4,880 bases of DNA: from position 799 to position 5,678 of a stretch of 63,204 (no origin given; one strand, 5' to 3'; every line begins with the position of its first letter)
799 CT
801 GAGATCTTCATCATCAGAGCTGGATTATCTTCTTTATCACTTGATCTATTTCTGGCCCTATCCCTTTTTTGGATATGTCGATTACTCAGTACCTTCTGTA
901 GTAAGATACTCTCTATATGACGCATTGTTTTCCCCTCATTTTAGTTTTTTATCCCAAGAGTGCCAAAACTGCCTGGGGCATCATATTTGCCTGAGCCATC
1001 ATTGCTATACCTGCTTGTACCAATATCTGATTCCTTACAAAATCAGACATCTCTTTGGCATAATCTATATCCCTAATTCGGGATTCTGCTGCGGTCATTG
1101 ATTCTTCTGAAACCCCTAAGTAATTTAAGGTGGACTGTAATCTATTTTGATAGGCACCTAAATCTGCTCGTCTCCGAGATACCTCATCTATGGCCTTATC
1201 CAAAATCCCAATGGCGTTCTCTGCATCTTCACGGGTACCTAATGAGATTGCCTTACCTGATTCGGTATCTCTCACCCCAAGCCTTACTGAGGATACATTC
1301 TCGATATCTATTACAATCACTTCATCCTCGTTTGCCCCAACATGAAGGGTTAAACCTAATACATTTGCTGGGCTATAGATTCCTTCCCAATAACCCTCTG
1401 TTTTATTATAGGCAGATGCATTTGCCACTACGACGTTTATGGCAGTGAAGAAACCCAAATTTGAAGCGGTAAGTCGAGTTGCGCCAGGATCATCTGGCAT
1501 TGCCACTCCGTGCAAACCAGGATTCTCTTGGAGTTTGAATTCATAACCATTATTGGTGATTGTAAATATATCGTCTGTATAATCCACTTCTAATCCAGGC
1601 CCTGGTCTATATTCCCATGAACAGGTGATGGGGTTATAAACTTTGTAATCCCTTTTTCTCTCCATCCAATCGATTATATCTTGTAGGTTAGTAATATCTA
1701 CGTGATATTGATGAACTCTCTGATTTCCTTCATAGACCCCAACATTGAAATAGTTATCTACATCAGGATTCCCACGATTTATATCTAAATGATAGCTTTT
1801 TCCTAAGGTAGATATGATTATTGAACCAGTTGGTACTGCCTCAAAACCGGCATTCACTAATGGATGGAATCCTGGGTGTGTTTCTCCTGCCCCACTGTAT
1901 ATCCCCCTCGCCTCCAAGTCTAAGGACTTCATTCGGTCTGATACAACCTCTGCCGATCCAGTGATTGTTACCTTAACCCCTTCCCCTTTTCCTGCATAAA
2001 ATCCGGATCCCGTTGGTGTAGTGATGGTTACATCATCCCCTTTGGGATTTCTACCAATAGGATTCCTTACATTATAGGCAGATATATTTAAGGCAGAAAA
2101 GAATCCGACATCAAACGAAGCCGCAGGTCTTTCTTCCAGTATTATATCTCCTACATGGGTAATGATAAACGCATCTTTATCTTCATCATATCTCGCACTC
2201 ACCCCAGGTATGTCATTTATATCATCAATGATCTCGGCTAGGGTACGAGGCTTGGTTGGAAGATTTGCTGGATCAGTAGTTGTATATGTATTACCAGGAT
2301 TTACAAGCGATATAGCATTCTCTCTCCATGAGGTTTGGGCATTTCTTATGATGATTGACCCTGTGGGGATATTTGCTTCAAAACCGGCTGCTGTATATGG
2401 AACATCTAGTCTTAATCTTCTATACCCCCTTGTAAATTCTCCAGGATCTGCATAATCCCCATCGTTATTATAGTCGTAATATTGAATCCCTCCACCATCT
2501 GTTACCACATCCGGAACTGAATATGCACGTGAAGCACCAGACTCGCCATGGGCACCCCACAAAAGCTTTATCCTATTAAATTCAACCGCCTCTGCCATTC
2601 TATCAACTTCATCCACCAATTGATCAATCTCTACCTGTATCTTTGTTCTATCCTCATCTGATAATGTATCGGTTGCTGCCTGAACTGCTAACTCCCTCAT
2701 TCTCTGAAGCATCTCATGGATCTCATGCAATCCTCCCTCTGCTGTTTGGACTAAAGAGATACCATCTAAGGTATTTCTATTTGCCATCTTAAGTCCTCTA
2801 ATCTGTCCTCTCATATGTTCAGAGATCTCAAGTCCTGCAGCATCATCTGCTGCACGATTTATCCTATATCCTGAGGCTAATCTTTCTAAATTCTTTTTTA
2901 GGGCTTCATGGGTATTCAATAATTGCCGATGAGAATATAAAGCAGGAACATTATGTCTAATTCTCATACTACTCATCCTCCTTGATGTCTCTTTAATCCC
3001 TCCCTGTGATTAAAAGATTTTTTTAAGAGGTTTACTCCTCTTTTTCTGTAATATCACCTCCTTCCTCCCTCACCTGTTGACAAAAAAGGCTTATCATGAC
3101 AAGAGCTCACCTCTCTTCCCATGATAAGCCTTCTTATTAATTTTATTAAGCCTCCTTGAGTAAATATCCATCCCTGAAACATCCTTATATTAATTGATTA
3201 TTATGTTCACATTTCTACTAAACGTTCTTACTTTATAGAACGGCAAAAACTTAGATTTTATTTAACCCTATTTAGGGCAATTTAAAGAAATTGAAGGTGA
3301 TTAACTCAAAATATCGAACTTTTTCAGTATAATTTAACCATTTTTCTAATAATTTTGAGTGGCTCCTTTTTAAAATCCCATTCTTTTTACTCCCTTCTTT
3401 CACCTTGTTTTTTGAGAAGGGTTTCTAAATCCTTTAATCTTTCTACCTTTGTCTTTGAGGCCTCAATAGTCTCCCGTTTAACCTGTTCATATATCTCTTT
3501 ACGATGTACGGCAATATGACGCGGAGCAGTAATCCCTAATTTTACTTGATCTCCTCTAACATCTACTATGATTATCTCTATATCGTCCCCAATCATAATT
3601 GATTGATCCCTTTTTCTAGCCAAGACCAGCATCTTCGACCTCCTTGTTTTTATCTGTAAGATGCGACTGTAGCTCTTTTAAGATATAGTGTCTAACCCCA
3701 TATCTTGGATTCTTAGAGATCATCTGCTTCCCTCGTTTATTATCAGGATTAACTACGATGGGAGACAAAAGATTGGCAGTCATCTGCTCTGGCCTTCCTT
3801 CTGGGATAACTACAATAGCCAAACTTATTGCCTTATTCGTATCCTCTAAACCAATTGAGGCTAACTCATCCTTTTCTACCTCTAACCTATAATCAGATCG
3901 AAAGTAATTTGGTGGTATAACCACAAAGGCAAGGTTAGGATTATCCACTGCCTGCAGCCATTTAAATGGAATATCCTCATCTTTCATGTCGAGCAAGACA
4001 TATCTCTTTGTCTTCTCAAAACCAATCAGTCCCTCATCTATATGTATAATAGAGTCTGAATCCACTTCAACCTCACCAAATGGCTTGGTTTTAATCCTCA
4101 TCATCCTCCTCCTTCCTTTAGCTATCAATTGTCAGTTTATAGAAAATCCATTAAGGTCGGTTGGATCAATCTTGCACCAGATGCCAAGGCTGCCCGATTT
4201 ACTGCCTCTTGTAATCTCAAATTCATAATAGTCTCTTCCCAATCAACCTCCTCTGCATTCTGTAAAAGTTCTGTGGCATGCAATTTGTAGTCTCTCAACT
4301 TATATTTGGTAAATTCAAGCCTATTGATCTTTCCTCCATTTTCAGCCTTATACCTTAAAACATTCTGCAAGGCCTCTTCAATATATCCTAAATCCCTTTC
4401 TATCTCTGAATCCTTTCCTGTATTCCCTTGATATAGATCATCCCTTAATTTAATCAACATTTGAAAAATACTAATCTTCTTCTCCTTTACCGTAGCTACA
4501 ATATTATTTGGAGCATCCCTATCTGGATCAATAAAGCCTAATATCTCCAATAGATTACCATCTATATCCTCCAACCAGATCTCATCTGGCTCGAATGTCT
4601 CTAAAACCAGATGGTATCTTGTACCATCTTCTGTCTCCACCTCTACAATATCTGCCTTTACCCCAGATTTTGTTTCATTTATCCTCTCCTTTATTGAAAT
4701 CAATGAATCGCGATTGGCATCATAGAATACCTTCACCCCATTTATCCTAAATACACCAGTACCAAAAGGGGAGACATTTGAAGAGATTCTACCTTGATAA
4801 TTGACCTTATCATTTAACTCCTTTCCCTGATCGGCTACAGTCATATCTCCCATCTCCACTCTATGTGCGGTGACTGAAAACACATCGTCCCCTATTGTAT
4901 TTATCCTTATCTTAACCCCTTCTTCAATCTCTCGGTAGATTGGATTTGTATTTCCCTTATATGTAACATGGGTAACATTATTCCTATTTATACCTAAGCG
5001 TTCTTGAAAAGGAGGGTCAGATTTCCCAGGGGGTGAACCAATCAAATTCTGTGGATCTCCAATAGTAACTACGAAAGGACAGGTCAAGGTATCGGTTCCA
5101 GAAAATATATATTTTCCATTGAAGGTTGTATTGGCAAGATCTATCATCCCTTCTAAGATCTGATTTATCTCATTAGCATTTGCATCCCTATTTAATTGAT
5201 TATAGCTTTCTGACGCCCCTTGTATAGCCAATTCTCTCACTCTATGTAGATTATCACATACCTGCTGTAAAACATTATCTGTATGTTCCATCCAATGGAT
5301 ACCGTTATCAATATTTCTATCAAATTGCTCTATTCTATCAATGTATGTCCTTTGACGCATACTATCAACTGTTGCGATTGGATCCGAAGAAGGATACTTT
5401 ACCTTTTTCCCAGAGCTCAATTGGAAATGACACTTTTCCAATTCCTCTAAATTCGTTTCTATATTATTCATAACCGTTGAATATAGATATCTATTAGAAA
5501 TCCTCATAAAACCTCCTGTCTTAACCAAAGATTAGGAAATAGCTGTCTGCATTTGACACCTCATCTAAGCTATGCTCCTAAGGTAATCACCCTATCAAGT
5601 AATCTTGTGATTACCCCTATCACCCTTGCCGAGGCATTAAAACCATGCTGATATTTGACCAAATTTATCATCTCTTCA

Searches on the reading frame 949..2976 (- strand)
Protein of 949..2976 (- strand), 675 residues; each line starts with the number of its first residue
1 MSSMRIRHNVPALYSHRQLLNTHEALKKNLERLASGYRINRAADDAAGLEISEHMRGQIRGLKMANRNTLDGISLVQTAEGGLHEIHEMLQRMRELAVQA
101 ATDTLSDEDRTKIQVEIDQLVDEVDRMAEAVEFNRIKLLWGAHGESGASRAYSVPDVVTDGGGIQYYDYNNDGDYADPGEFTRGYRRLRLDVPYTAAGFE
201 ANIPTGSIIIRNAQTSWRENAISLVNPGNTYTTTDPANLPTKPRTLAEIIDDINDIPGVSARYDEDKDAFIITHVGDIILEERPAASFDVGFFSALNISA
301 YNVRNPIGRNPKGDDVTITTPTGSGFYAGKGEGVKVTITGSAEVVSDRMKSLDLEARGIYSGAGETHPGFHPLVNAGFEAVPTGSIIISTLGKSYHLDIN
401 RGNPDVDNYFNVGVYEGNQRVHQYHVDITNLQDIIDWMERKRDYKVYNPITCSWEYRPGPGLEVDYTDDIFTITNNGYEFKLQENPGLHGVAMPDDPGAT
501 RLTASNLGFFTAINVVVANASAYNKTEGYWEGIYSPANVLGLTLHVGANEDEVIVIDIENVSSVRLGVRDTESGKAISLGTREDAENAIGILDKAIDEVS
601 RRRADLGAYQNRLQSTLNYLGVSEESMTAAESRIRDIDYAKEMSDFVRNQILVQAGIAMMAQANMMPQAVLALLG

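Call 42: search_protein_families(library=pfam, proteins=[window:949-2976:-], max_evalue=0.0001)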
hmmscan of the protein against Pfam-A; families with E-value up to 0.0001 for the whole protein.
window:949-2976:- (675 aa): 2 families
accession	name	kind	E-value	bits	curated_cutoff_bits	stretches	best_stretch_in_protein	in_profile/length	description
PF00669.25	Flagellin_N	-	1.3e-43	148.8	26.6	1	6-141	1-136/139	Bacterial flagellin N-terminal helical region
PF00700.27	Flagellin_C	-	8.2e-27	93.8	23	1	590-674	2-86/86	Bacterial flagellin C-terminal helical region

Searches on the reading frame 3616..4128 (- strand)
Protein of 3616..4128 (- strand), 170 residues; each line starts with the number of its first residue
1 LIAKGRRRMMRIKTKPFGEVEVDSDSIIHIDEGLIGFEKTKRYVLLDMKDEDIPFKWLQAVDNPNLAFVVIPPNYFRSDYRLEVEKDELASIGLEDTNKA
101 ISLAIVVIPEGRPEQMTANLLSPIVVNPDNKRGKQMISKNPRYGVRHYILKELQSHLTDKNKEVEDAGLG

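Call 42: search_protein_families(library=pfam, proteins=[window:3616-4128:-], max_evalue=0.0001)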
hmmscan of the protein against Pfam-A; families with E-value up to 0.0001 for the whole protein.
window:3616-4128:- (170 aa): 1 family
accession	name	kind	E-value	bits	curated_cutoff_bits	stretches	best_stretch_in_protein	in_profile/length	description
PF02623.20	FliW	-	2.8e-39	134.1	25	1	28-149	1-122/122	FliW protein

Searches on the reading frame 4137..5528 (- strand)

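Call 42: search_protein_families(library=pfam, proteins=[window:4137-5528:-], max_evalue=0.0001)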
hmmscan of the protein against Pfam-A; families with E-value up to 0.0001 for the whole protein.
window:4137-5528:- (463 aa): 1 family
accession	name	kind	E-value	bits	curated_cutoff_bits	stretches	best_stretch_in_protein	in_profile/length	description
PF00669.25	Flagellin_N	-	7.7e-22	78.3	26.6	1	10-147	1-139/139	Bacterial flagellin N-terminal helical region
